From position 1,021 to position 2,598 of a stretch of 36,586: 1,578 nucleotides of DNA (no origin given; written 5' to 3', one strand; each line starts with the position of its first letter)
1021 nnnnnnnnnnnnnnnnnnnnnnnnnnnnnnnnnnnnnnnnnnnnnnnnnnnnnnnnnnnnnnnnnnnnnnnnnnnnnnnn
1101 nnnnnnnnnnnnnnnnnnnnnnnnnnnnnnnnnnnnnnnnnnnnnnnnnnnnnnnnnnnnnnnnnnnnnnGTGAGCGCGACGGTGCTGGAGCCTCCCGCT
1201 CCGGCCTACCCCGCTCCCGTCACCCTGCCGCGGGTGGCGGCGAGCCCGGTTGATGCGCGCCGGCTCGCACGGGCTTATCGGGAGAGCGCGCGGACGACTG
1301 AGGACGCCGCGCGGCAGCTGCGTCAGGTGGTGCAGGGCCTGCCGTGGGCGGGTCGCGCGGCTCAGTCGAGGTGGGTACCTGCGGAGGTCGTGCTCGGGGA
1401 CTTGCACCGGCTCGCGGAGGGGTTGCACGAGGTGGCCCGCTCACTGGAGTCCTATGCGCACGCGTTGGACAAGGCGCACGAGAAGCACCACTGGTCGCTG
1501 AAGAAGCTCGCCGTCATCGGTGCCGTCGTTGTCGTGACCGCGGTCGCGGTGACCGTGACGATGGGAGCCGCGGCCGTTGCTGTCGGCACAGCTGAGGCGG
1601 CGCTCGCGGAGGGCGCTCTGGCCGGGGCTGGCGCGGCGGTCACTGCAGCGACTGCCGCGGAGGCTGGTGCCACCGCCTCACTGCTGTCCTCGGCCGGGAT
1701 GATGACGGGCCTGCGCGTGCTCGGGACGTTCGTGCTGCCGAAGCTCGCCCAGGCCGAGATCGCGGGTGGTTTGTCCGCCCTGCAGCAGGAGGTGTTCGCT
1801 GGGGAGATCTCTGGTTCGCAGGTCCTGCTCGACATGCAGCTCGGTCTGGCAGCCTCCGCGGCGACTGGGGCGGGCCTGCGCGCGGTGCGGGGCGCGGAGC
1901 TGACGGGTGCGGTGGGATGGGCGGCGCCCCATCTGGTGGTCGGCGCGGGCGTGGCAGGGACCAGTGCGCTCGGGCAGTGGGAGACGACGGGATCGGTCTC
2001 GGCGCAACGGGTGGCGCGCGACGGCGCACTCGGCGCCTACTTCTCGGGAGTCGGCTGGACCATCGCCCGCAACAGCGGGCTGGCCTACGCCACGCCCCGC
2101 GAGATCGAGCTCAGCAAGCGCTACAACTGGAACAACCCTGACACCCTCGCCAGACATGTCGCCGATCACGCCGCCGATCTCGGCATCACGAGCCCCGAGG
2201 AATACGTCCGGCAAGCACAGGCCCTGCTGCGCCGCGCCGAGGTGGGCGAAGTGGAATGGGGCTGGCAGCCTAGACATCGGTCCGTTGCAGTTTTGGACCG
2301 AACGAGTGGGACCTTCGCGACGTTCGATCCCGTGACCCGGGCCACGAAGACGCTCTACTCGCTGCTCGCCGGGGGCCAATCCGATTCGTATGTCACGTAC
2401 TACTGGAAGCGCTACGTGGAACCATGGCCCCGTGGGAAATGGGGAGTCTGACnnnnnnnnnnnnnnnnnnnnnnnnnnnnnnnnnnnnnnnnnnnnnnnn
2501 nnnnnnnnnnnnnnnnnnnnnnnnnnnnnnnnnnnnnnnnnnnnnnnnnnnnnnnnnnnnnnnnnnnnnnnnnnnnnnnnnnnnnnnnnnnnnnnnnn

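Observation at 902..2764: Translationally coupled three-gene cassette resembling a type VII-style polymorphic toxin/immunity module with no recognisable toxin family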

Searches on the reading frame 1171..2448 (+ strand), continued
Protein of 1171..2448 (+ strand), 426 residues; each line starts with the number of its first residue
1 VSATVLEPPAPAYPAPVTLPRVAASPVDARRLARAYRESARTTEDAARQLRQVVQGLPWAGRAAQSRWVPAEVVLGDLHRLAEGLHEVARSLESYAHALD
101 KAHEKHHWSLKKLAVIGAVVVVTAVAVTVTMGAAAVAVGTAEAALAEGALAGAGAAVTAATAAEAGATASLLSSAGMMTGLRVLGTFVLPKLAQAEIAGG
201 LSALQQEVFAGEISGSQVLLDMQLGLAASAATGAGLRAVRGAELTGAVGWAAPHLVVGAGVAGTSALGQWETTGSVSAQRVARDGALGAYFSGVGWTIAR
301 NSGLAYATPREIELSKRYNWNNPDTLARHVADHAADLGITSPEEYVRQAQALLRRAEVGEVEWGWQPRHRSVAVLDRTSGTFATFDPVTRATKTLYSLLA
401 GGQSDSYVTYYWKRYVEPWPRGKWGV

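Call 73: search_protein_families(library=pfam, proteins=[L001:11262-11606:+, L003:3138-3482:+, L004:4695-5051:+, L014:11401-11712:+, L008:11296-11610:+], max_evalue=1)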
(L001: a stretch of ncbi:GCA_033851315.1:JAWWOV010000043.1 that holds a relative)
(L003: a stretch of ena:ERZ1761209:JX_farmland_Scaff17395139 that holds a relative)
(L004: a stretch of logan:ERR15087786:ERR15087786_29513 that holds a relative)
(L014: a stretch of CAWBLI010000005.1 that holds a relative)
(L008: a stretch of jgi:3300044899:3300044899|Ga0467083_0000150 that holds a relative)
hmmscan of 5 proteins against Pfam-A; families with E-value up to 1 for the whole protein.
L001:11262-11606:+ (115 aa): 0 families

L003:3138-3482:+ (115 aa): 2 families
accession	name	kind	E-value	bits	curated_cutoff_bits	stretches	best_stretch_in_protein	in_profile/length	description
PF16012.10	DUF4780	-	0.041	13.9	24.5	1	38-65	66-93/176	Domain of unknown function (DUF4780)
PF06634.17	DUF1156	-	0.13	12.8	24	1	79-97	18-36/73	Protein of unknown function (DUF1156)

L004:4695-5051:+ (119 aa): 0 families

L014:11401-11712:+ (104 aa): 1 family
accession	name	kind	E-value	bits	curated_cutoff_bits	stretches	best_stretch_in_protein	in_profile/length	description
PF15371.11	DUF4599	-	0.22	12.3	34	1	15-62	28-75/88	Domain of unknown function (DUF4599)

L008:11296-11610:+ (105 aa): 0 families

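Call 74: search_protein_families(library=ncbifam, proteins=[L003:1563-1850:+, L013:7306-7581:+, P0008, P0013], max_evalue=0.01)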
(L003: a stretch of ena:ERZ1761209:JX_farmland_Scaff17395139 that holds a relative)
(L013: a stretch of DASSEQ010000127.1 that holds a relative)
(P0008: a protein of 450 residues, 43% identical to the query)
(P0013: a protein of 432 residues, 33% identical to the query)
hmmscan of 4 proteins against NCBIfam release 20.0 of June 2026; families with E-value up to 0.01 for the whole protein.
L003:1563-1850:+ (96 aa): 1 family
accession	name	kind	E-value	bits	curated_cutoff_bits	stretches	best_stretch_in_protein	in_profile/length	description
TIGR03930.1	WXG100_ESAT6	subfamily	9.3e-05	22.6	44.85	1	3-89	2-88/90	WXG100 family type VII secretion target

L013:7306-7581:+ (92 aa): 0 families

P0008 (450 aa): 2 families
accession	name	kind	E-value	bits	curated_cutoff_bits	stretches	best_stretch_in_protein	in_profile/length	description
TIGR03930.1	WXG100_ESAT6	subfamily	1.2e-05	25.4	44.85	1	34-114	5-85/90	WXG100 family type VII secretion target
NF041883.1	RNase_A_lipo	exception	4.8e-05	23.4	200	1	340-409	53-123/168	RNase A-like domain-containing lipoprotein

P0013 (432 aa): 1 family
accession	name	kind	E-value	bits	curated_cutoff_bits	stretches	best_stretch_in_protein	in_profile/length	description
TIGR03930.1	WXG100_ESAT6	subfamily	5.1e-05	23.4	44.85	1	19-100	5-86/90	WXG100 family type VII secretion target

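Call 80: find_related_loci(query=A1, collection=metagenome_contigs, flank=4000)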
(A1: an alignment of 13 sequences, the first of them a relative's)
Query A1 (426 aa) in metagenome_contigs; peptide patterns used: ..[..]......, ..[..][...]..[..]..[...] (x = any residue, [..] = any of these).
103 stretches matched a pattern; 22 encode a relative of the query (tblastn E <= 1e-3); 22 distinct loci.
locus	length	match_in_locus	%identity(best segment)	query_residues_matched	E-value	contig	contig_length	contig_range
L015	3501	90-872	39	8-266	5e-25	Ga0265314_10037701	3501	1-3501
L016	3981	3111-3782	39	8-233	2e-22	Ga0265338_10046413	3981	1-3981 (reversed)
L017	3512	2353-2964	42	12-218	4e-17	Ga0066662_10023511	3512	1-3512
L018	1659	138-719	42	19-214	2e-16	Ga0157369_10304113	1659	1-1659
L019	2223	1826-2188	39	14-132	3e-16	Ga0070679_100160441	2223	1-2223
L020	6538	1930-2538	41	14-218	3e-15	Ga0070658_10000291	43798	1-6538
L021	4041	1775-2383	43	10-214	7e-15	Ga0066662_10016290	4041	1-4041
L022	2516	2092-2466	40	8-130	8e-14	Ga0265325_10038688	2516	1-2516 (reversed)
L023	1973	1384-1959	40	21-214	8e-13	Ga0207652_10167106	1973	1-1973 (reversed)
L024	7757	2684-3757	35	8-353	7e-12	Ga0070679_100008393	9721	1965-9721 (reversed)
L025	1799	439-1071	38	21-234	2e-11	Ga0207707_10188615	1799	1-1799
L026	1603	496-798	37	21-119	8e-11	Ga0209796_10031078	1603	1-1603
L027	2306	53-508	43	59-214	1e-10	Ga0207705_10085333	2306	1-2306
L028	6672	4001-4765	34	14-266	3e-10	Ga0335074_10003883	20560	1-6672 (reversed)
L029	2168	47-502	42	59-214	5e-10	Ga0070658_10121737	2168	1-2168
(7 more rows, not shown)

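Call 91: search_solved_structures(query=A7, max_evalue=10)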
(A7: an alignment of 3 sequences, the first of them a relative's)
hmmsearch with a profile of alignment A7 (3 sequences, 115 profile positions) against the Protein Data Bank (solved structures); distinct sequences matched with E-value up to 10: 1.
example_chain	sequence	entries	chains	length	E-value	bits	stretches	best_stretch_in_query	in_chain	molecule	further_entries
5glg_A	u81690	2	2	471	0.59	13.6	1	27-70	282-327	Fumarate reductase 2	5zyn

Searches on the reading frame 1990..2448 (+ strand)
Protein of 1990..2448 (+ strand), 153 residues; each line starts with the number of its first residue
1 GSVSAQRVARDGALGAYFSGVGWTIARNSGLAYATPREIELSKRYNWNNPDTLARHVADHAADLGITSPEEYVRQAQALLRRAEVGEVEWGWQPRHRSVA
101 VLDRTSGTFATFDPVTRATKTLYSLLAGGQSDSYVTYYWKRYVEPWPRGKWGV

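Call 11: find_homologous_proteins(query=window:1990-2448:+, max_evalue=0.01)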
Query seq(153 aa): 100 candidates shared short words with the query, none scored E <= 0.01.
